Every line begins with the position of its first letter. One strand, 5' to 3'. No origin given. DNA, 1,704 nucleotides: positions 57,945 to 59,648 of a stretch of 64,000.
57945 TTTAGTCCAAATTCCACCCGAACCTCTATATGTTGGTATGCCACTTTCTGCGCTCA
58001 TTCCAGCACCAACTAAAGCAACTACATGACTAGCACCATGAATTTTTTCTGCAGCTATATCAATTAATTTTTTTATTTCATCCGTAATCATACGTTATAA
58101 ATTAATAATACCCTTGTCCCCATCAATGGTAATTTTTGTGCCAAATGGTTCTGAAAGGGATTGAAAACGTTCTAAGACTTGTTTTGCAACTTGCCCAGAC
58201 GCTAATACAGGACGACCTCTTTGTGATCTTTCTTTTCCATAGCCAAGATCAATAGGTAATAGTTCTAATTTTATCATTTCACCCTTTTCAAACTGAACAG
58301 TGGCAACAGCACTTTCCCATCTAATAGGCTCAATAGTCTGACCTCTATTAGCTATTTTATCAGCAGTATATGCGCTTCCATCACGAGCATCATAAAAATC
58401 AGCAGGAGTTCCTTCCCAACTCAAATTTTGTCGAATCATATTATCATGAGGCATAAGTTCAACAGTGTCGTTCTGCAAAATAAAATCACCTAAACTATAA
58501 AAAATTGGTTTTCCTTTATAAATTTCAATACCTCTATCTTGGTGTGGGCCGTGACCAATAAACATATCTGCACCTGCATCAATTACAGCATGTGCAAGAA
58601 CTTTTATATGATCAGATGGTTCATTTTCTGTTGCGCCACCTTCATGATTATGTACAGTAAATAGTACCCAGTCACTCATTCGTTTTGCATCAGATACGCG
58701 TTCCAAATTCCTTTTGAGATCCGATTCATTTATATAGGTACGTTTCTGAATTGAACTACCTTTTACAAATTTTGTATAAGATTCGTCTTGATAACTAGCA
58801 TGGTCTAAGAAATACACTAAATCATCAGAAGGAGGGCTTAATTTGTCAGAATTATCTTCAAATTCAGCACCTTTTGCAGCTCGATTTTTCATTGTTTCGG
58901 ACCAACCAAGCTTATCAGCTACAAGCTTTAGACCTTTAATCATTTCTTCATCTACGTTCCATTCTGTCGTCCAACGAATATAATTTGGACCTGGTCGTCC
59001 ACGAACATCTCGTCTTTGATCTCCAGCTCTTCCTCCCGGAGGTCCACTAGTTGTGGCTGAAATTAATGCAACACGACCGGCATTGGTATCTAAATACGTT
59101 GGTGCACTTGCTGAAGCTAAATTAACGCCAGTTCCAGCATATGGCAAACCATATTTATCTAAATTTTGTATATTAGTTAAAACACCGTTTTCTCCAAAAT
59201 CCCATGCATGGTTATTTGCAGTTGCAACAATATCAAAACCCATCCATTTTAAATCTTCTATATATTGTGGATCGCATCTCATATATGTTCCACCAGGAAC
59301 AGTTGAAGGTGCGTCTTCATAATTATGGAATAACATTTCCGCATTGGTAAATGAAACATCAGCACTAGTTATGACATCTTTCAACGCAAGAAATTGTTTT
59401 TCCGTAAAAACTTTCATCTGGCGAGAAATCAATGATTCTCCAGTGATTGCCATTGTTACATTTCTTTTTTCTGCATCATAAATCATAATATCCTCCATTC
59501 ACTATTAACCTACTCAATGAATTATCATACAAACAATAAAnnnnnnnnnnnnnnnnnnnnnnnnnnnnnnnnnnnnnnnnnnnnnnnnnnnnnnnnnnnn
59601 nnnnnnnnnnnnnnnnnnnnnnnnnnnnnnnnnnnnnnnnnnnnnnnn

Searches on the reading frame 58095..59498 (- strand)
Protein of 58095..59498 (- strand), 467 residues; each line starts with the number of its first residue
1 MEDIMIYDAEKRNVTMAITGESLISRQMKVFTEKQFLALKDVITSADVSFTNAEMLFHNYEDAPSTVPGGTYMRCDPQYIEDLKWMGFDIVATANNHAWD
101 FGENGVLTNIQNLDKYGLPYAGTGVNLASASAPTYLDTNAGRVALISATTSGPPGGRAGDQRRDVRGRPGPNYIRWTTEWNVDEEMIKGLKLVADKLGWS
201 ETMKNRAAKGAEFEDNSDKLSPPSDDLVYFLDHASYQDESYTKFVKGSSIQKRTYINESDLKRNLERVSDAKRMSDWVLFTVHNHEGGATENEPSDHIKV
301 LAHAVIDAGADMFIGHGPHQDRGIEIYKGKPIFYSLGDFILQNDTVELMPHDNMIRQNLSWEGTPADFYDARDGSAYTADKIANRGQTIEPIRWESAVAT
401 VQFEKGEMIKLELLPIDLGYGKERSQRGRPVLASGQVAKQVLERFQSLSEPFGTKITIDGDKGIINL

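Call 58: search_protein_families(library=pfam, proteins=[window:58095-59498:-], max_evalue=0.0001)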
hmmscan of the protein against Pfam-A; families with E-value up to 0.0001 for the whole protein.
window:58095-59498:- (467 aa): 1 family
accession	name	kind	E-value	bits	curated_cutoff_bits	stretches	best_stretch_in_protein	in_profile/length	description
PF09587.15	PGA_cap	-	4e-52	177.7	27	1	31-341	24-253/255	Bacterial capsule synthesis protein PGA_cap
